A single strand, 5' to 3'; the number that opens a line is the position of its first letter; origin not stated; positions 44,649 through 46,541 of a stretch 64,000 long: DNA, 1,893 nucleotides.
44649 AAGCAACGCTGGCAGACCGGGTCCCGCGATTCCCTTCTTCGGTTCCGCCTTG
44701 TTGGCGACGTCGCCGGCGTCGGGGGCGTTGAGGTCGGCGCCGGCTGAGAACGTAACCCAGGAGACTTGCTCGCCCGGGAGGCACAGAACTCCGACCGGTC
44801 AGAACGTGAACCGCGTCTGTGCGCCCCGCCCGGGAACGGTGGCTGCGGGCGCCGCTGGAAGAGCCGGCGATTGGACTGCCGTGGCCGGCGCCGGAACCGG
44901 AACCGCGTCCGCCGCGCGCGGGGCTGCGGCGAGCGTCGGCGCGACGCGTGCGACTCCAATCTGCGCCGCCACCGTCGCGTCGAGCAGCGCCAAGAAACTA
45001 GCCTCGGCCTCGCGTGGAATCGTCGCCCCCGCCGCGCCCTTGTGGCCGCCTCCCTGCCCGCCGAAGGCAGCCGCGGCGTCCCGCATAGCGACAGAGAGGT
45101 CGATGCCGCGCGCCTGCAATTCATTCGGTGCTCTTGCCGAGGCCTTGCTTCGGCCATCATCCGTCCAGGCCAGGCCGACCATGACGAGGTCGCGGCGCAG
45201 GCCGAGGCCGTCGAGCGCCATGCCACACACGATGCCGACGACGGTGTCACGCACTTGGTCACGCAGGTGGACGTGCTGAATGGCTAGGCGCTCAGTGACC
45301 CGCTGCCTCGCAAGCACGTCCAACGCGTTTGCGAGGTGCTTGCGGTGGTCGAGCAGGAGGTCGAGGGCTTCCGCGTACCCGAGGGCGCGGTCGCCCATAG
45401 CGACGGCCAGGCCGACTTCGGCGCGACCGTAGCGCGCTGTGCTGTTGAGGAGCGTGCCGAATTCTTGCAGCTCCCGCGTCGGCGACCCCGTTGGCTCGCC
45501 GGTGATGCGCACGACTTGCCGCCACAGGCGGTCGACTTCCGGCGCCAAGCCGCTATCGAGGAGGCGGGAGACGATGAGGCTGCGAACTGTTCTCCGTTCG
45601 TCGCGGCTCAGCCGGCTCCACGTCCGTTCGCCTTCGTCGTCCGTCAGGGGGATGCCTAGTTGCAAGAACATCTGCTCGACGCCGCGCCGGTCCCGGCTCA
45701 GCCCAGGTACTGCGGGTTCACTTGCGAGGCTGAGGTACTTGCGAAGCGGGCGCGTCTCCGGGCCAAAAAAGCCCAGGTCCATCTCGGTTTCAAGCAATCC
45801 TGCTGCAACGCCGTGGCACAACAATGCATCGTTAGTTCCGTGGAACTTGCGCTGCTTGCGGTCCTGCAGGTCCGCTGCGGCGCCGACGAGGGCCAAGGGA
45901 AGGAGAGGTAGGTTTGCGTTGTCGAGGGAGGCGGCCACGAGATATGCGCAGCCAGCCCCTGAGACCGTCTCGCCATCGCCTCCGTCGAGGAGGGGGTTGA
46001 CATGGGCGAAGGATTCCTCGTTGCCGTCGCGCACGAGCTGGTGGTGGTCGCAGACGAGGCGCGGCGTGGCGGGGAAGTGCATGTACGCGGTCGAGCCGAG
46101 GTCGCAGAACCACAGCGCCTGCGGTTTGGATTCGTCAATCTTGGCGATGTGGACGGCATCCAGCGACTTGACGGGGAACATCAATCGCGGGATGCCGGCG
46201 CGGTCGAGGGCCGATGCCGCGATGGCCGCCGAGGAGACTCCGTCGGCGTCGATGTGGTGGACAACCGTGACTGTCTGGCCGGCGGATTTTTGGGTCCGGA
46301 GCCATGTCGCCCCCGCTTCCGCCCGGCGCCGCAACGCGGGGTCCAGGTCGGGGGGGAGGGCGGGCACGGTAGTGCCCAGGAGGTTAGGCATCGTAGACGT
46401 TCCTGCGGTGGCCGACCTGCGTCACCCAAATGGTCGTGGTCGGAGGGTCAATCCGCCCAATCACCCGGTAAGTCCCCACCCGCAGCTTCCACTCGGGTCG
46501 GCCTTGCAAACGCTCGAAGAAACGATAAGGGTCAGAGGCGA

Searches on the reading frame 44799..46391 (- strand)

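Call 109: search_protein_families(library=ncbifam, proteins=[window:44799-46391:-], max_evalue=1e-10)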
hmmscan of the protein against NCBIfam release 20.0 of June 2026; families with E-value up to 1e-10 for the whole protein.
window:44799-46391:- (530 aa): 4 families
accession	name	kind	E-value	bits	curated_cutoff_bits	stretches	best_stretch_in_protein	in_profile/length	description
NF053576.1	RecJ_archaeal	equivalog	1.9e-123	412.7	360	1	35-477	8-452/452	RecJ family nuclease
NF040701.1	RecJ_Meth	equivalog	5.9e-63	213.2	550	1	35-473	4-448/449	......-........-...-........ exonuclease RecJ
NF053575.1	GAN_nuclease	exception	2e-62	211.4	850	1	22-476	8-466/467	GINS-associated RecJ family nuclease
TIGR00644.1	recJ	equivalog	3.9e-11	41.9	396.9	0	22-159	38-187/546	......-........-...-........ exonuclease RecJ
